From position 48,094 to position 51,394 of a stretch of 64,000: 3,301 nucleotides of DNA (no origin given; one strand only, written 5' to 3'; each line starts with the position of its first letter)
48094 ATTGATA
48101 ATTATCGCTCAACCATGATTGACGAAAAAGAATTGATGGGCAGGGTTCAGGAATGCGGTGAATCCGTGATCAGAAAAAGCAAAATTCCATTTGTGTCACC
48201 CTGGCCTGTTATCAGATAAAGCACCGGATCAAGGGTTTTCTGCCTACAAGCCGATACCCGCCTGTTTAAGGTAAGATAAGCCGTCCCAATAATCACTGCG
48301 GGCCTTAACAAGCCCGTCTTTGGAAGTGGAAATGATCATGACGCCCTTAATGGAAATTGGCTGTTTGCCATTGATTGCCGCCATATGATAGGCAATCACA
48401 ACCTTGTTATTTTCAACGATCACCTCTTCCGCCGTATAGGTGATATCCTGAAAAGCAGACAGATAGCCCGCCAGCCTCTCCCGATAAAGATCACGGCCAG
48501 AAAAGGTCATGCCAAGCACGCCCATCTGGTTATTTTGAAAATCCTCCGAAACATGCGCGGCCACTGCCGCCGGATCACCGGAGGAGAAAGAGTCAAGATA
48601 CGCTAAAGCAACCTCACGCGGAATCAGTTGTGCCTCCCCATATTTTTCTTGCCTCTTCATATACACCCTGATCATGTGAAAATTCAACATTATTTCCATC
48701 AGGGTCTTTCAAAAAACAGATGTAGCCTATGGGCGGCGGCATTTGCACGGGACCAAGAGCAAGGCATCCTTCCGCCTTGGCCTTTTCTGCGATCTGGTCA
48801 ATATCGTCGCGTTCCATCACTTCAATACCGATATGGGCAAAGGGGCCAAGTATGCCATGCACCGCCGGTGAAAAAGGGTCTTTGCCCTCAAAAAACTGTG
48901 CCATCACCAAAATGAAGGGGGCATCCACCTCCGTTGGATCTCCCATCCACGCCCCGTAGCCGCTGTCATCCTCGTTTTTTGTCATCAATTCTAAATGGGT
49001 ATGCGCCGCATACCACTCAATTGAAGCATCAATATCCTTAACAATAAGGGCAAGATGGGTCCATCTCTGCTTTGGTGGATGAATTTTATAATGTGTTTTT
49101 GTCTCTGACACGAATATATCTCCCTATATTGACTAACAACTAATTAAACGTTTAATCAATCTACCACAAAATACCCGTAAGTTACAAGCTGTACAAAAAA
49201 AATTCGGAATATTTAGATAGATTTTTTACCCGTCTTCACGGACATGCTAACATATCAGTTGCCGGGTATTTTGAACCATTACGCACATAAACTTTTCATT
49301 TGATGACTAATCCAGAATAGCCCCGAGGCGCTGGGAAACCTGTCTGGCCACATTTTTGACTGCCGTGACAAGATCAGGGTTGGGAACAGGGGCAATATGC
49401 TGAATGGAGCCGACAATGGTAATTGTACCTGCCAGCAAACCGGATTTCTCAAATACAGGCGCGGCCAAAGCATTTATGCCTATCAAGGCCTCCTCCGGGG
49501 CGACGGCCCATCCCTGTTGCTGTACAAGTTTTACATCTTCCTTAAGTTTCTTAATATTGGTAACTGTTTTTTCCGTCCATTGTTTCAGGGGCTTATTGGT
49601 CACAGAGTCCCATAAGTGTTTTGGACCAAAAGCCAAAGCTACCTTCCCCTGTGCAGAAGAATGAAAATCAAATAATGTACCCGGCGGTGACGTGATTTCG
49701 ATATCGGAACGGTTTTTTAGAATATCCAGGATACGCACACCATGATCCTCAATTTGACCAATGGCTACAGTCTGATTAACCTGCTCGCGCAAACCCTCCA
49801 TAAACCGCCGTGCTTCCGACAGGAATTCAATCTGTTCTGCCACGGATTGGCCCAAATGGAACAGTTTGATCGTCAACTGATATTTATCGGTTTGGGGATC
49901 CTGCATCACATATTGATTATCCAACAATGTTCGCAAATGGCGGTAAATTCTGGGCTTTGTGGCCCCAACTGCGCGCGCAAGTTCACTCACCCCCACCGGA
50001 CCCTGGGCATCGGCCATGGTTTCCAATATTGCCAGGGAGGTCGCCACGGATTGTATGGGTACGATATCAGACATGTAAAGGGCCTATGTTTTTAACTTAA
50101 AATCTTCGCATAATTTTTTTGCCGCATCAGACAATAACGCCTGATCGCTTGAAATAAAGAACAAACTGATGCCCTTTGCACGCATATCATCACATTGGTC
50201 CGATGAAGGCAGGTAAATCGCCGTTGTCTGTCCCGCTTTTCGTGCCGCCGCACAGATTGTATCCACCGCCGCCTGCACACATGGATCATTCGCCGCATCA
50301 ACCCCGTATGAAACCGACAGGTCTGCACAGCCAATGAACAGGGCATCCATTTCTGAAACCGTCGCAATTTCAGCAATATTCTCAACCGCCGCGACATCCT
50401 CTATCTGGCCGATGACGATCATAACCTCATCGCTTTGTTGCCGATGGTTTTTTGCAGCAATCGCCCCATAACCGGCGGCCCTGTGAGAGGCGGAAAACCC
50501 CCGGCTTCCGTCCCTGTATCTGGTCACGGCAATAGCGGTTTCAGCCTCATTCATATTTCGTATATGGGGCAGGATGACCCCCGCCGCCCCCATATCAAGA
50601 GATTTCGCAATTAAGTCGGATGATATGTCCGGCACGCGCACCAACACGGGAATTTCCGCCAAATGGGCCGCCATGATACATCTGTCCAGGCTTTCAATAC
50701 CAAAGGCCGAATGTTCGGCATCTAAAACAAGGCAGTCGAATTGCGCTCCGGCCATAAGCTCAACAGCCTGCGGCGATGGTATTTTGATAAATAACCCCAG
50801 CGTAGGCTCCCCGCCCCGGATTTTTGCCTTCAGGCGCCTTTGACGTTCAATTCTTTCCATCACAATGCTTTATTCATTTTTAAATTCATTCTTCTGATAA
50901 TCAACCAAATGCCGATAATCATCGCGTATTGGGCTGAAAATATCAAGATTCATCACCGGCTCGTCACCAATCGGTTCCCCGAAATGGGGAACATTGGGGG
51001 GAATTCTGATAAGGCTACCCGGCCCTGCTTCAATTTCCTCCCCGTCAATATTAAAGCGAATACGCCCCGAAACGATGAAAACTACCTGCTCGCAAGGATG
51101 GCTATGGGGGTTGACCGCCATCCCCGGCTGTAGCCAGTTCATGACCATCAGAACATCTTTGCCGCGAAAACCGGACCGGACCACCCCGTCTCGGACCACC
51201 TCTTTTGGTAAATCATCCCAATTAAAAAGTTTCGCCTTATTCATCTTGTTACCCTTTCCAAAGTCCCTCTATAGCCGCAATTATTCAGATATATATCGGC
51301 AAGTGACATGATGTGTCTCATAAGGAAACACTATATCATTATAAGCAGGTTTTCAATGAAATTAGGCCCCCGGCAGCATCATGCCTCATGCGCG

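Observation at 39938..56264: Recurrent palindrome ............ in at least six promoter regions: candidate LacI-type operator linking a TonB-dependent receptor, ribokinase and ring-oxygenase genes in one regulon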

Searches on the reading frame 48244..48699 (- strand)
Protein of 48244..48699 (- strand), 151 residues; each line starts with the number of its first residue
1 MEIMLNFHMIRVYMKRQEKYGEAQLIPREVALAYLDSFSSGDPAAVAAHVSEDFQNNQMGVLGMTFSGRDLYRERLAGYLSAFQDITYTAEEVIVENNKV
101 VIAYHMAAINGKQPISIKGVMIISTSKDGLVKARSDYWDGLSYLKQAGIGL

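Call 8: search_protein_families(library=pfam, proteins=[window:48244-48699:-])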
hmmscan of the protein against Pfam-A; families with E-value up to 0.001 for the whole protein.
window:48244-48699:- (151 aa): 3 families
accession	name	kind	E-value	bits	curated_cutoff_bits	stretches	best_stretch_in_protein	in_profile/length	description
PF12680.13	SnoaL_2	-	2.6e-13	50.9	27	1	33-131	3-99/102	SnoaL-like domain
PF07366.18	SnoaL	-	3.6e-11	43.4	28.4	1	29-146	2-125/126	SnoaL-like polyketide cyclase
PF14534.12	DUF4440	-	0.0006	20.7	25.2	1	29-117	3-90/107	Domain of unknown function (DUF4440)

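Call 66: search_protein_families(library=ncbifam, proteins=[window:48244-48660:-], max_evalue=1e-10)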
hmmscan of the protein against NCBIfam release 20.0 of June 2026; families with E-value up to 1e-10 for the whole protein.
window:48244-48660:- (138 aa): 0 families

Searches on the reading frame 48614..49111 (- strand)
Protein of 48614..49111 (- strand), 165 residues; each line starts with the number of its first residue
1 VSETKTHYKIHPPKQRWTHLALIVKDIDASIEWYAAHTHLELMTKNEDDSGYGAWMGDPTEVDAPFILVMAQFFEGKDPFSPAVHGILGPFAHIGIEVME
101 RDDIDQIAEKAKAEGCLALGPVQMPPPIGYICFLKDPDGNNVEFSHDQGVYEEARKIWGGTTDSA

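Call 8: search_protein_families(library=pfam, proteins=[window:48614-49111:-])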
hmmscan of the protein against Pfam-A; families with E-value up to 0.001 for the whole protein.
window:48614-49111:- (165 aa): 2 families
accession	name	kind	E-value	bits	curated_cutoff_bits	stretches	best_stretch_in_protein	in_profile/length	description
PF00903.31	Glyoxalase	-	7.8e-12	46.1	20.6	1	18-144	3-121/121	Glyoxalase/Bleomycin resistance protein/Dioxygenase superfamily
PF13669.12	Glyoxalase_4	-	0.00047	20.9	27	0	15-37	67-89/109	Glyoxalase/Bleomycin resistance protein/Dioxygenase superfamily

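Call 26: search_protein_families(library=ncbifam, proteins=[window:48614-49111:-], max_evalue=0.00001)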
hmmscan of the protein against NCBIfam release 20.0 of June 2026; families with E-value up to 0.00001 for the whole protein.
window:48614-49111:- (165 aa): 1 family
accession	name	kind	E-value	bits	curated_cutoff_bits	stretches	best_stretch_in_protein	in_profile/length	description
TIGR00068.2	glyox_I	equivalog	5.7e-06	26.3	120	0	91-144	88-137/143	lactoylglutathione lyase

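Call 39: find_homologous_proteins(query=window:48614-49111:-)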
Query window:48614-49111:- (165 aa): 1110 proteins with E <= 0.001 among 1129 candidates; the best 120 are listed.
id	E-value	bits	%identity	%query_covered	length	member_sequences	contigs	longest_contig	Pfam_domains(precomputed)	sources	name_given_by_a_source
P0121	6.7e-102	357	90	100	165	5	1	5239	PF00903.32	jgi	-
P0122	1.5e-87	310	77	99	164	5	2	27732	PF00903.32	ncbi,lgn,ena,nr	ncbi:MAG: glyoxalase [Alphaproteobacteria bacterium]|nr:MAG: glyoxalase [Alphaproteobacteria bacteri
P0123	1.2e-84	300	74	100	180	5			PF00903.32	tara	tara:strand:+ start:1491 stop:2033 length:543 start_codon:yes stop_codon:yes gene_type:complete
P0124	1.2e-83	297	74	98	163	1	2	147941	PF00903.32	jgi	-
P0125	6.8e-82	291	73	97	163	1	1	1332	PF00903.32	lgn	-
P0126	9.6e-80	284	72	99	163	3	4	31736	PF13669.13,PF00903.32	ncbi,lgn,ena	-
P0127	1.0e-79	284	74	96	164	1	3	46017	PF00903.32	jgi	jgi:catechol 2,3-dioxygenase-like lactoylglutathione lyase family enzyme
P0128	5.9e-78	279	68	99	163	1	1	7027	PF00903.32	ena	-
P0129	1.3e-77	277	69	98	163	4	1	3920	PF00903.32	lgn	-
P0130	3.1e-76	273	69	96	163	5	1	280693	PF00903.32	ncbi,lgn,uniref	ncbi:VOC family protein [Parasphingorhabdus sp.]|uniref:VOC family protein n=1 Tax=Parasphingorhabdu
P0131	3.3e-76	273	71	97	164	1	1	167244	PF00903.32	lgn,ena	-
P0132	7.6e-75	268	69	97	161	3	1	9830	PF00903.32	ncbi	-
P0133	8.4e-75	268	66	99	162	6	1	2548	PF00903.32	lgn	-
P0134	1.4e-74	268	68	99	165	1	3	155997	PF00903.32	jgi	jgi:catechol 2,3-dioxygenase-like lactoylglutathione lyase family enzyme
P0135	1.8e-74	267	69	96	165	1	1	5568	PF00903.32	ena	-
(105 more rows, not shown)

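Call 40: find_encoding_contigs(protein=P0121, flank=10000, max_places=3)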
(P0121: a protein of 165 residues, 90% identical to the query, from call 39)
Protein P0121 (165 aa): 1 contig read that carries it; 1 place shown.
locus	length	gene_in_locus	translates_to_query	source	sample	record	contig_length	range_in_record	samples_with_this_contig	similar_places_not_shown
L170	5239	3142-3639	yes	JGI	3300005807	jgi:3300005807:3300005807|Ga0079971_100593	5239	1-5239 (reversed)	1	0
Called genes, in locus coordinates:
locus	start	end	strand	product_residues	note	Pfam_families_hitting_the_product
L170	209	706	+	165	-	-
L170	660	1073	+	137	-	-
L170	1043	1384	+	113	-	-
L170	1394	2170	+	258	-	PF03328:HpcH_HpaI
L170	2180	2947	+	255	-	-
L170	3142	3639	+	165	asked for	PF00903:Glyoxalase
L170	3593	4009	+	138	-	PF07366:SnoaL, PF12680:SnoaL_2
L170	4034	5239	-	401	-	?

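Call 41: find_encoding_contigs(protein=P0122, flank=10000, max_places=2)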
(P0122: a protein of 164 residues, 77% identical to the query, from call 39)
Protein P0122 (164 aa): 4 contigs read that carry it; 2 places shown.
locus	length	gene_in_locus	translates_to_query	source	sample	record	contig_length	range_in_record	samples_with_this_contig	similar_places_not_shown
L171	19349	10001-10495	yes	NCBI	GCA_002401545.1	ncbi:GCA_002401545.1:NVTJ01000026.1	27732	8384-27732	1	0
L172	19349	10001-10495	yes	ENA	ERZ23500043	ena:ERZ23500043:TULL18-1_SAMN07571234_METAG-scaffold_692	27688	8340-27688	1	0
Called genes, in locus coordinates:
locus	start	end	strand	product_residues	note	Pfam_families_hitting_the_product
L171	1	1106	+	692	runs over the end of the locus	PF05378:Hydant_A_N, PF01968:Hydantoinase_A, PF19278:Hydant_A_C (weak)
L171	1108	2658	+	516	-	-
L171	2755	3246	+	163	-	-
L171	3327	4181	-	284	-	PF02668:TauD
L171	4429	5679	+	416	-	PF00355:Rieske, PF00848:Ring_hydroxyl_A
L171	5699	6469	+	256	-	PF02900:LigB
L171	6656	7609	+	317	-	PF14525:AraC_binding_2, PF12833:HTH_18, PF00165:HTH_AraC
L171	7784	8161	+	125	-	PF02311:AraC_binding, PF07883:Cupin_2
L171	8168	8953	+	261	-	PF03328:HpcH_HpaI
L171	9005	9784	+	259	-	PF09339:HTH_IclR, PF25213:HVO_A0261_N (faint), PF01022:HTH_5 (faint), PF01614:IclR_C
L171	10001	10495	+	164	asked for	PF00903:Glyoxalase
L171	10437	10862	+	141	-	PF07366:SnoaL, PF12680:SnoaL_2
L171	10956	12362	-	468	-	PF01979:Amidohydro_1, PF07969:Amidohydro_3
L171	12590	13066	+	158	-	PF01613:Flavin_Reduct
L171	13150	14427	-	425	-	-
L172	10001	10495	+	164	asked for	PF00903:Glyoxalase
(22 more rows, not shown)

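Call 42: find_encoding_contigs(protein=P0124, flank=10000, max_places=2)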
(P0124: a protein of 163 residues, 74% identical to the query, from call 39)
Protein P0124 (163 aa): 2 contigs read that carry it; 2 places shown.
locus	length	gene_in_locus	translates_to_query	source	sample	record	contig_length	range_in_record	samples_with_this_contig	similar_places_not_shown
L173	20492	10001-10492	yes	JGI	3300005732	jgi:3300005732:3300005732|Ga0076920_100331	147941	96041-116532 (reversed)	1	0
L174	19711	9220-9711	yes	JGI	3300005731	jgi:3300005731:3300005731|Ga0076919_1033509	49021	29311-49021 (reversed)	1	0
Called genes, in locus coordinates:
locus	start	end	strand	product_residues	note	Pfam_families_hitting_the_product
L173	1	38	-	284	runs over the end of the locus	PF02668:TauD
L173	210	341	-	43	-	-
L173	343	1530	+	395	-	PF00355:Rieske, PF00848:Ring_hydroxyl_A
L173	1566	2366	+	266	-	PF02900:LigB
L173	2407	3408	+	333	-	PF14525:AraC_binding_2, PF12833:HTH_18, PF00165:HTH_AraC (weak)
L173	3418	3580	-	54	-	-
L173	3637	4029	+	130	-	PF02311:AraC_binding, PF07883:Cupin_2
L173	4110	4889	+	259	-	PF09339:HTH_IclR, PF01022:HTH_5 (faint), PF01614:IclR_C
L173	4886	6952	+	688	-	PF05378:Hydant_A_N, PF01968:Hydantoinase_A, PF19278:Hydant_A_C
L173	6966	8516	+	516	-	PF02538:Hydantoinase_B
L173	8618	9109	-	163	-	PF00903:Glyoxalase, PF18029:Glyoxalase_6 (weak)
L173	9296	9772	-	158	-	PF01613:Flavin_Reduct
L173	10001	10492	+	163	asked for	PF00903:Glyoxalase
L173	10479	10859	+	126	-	PF07366:SnoaL, PF12680:SnoaL_2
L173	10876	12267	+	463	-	PF01979:Amidohydro_1, PF07969:Amidohydro_3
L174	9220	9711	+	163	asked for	PF00903:Glyoxalase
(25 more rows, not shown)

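Call 57: find_encoding_contigs(protein=P0127, flank=10000, max_places=1)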
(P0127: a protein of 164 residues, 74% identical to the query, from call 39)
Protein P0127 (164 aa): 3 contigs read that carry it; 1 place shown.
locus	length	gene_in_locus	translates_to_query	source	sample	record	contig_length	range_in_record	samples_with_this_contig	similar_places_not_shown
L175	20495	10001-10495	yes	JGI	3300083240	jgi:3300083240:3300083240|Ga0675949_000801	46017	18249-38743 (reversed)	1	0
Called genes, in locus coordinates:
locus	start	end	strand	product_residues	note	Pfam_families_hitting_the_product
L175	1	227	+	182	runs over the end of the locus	-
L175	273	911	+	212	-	PF00266:Aminotran_5, PF22580:KYNU_C (weak)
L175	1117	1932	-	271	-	PF01925:TauE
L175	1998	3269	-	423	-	PF03069:FmdA_AmdA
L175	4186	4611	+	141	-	-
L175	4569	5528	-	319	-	PF00923:TAL_FSA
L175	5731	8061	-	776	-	PF07715:Plug, PF00593:TonB_dep_Rec_b-barrel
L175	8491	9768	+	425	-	PF07690:MFS_1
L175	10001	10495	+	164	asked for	PF00903:Glyoxalase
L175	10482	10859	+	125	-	PF07366:SnoaL, PF12680:SnoaL_2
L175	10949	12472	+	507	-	PF00501:AMP-binding, PF13193:AMP-binding_C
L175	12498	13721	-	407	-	PF03486:HI0933_like (faint), PF07992:Pyr_redox_2, PF13738:Pyr_redox_3, PF01266:DAO (faint), PF00070:Pyr_redox, PF18113:Rbx_binding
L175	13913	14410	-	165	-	PF01613:Flavin_Reduct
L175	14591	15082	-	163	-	PF00903:Glyoxalase (faint), PF18029:Glyoxalase_6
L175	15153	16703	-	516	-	PF02538:Hydantoinase_B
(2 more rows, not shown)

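Call 58: find_encoding_contigs(protein=P0126, flank=10000, max_places=1)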
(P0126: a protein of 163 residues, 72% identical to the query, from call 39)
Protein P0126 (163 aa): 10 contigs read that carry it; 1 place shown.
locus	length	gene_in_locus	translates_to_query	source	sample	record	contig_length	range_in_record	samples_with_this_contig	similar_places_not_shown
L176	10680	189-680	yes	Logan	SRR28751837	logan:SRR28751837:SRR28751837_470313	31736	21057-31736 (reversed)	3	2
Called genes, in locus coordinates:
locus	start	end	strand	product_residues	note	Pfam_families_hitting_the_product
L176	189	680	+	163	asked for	PF00903:Glyoxalase, PF13669:Glyoxalase_4 (weak)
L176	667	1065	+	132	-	PF07366:SnoaL, PF12680:SnoaL_2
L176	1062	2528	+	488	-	PF22039:HUTI_composite_bact (weak), PF01979:Amidohydro_1, PF07969:Amidohydro_3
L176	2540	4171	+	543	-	PF16655:PhoD_N, PF09423:PhoD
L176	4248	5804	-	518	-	PF02538:Hydantoinase_B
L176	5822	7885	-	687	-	PF05378:Hydant_A_N, PF01968:Hydantoinase_A, PF19278:Hydant_A_C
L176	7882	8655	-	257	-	PF09339:HTH_IclR, PF01614:IclR_C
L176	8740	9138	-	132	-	PF02311:AraC_binding, PF07883:Cupin_2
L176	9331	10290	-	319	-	PF14525:AraC_binding_2, PF12833:HTH_18, PF00165:HTH_AraC (weak)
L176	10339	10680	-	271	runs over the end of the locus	PF02900:LigB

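Call 59: find_encoding_contigs(protein=P0130, flank=10000, max_places=1)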
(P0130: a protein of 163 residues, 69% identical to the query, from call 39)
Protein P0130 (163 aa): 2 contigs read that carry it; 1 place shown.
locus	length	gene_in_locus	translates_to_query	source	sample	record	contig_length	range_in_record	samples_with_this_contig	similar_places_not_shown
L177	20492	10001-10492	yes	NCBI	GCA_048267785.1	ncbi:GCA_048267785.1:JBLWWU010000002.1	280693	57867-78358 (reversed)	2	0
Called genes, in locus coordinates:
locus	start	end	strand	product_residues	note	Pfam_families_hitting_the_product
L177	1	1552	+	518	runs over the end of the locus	PF02538:Hydantoinase_B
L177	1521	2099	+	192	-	PF01613:Flavin_Reduct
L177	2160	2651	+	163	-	PF00903:Glyoxalase (weak), PF18029:Glyoxalase_6 (weak)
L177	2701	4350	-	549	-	PF16655:PhoD_N, PF09423:PhoD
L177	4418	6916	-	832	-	PF07715:Plug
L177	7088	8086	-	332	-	PF00356:LacI, PF00532:Peripla_BP_1, PF13407:Peripla_BP_4, PF13377:Peripla_BP_3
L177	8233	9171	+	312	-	PF00294:PfkB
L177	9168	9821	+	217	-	PF00923:TAL_FSA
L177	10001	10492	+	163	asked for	PF00903:Glyoxalase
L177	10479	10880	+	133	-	PF07366:SnoaL, PF12680:SnoaL_2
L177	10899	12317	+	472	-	PF22039:HUTI_composite_bact (faint), PF01979:Amidohydro_1, PF07969:Amidohydro_3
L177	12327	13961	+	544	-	PF16655:PhoD_N, PF09423:PhoD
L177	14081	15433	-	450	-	PF01425:Amidase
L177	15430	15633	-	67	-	PF13318:AtzG-like (weak)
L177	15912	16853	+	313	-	PF00106:adh_short (faint), PF01370:Epimerase, PF04321:RmlD_sub_bind, PF05368:NmrA, PF01073:3Beta_HSD, PF07993:NAD_binding_4 (faint), PF13460:NAD_binding_10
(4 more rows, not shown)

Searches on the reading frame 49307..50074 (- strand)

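Call 9: search_protein_families(library=pfam, proteins=[window:49307-50074:-])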
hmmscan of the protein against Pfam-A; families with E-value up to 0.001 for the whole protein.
window:49307-50074:- (255 aa): 5 families
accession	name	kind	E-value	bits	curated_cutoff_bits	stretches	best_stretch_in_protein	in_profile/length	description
PF01614.24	IclR_C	-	1.4e-28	100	24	1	78-247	3-173/174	Bacterial transcriptional regulator IclR C-terminal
PF09339.16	HTH_IclR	-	4.7e-11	42.7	22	1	12-60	4-52/52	IclR helix-turn-helix domain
PF01022.26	HTH_5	-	9.3e-06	25.9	22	1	14-53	5-42/47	Bacterial regulatory protein, arsR family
PF25213.1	HVO_A0261_N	-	2.5e-05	24.5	35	1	12-86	12-78/86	HVO_A0261 N-terminal domain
PF01978.25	TrmB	-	0.00021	21.5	25.6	1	23-62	19-58/68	Sugar-specific transcriptional regulator TrmB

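Call 66: search_protein_families(library=ncbifam, proteins=[window:49307-50074:-], max_evalue=1e-10)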
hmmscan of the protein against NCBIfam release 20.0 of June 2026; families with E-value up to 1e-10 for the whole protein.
window:49307-50074:- (255 aa): 6 families
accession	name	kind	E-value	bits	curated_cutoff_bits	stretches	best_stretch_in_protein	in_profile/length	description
NF045644.1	TransRegBhcR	equivalog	1.3e-39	136.1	350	1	6-252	21-267/267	HTH-type transcriptional regulator BhcR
NF011671.1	PRK15090.1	equivalog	1.1e-34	119.8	275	1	7-251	10-254/256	DNA-binding transcriptional regulator KdgR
TIGR02431.1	pcaR_pcaU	subfamily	1.4e-30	106.5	284.75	1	7-229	5-226/248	beta-ketoadipate pathway transcriptional regulators, PcaR/PcaU/PobR family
NF008601.2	PRK11569.1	equivalog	1.9e-23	83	380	1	7-252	26-274/276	glyoxylate bypass operon transcriptional repressor IclR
NF007548.0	PRK10163.1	equivalog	1.6e-19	70.1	406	1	8-251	22-266/271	HTH-type transcriptional repressor AllR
NF007342.0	PRK09834.1-4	equivalog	4.3e-11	42.3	251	0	4-220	8-225/263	DNA-binding transcriptional regulator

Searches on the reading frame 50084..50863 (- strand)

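Call 9: search_protein_families(library=pfam, proteins=[window:50084-50863:-])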
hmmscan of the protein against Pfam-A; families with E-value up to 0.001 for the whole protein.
window:50084-50863:- (259 aa): 1 family
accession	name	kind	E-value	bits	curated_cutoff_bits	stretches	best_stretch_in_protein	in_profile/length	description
PF03328.21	HpcH_HpaI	-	9.8e-28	97.4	25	1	22-241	2-215/221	HpcH/HpaI aldolase/citrate lyase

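Call 26: search_protein_families(library=ncbifam, proteins=[window:50084-50863:-], max_evalue=0.00001)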
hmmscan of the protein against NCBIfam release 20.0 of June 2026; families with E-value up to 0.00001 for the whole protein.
window:50084-50863:- (259 aa): 4 families
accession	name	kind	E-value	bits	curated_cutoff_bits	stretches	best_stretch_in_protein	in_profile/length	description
NF007849.0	PRK10558.1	equivalog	1.1e-41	142.9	393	1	9-256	8-255/256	2-dehydro-3-deoxyglucarate aldolase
TIGR03239.1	GarL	equivalog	1.1e-40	139.8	406.75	1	10-256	2-248/249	2-dehydro-3-deoxyglucarate aldolase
TIGR02311.1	HpaI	equivalog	9e-40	136.7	368.8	1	10-256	2-249/249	4-hydroxy-2-oxoheptanedioate aldolase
NF007521.0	PRK10128.1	equivalog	3.9e-28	98.7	441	1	11-255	9-254/267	2-keto-3-deoxy-L-rhamnonate aldolase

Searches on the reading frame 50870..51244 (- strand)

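Call 9: search_protein_families(library=pfam, proteins=[window:50870-51244:-])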
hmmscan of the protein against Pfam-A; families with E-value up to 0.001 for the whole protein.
window:50870-51244:- (124 aa): 3 families
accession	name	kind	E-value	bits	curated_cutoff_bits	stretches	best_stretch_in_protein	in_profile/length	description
PF07883.17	Cupin_2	-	3.3e-15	56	27.2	1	38-103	5-70/70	Cupin domain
PF02311.25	AraC_binding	-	7.3e-11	42.4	21.1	1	41-96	13-68/135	AraC-like ligand binding domain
PF00190.28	Cupin_1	-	0.00095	19.2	22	0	31-100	33-110/151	Cupin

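Call 66: search_protein_families(library=ncbifam, proteins=[window:50870-51244:-], max_evalue=1e-10)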
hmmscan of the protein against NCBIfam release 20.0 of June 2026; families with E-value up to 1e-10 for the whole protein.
window:50870-51244:- (124 aa): 0 families
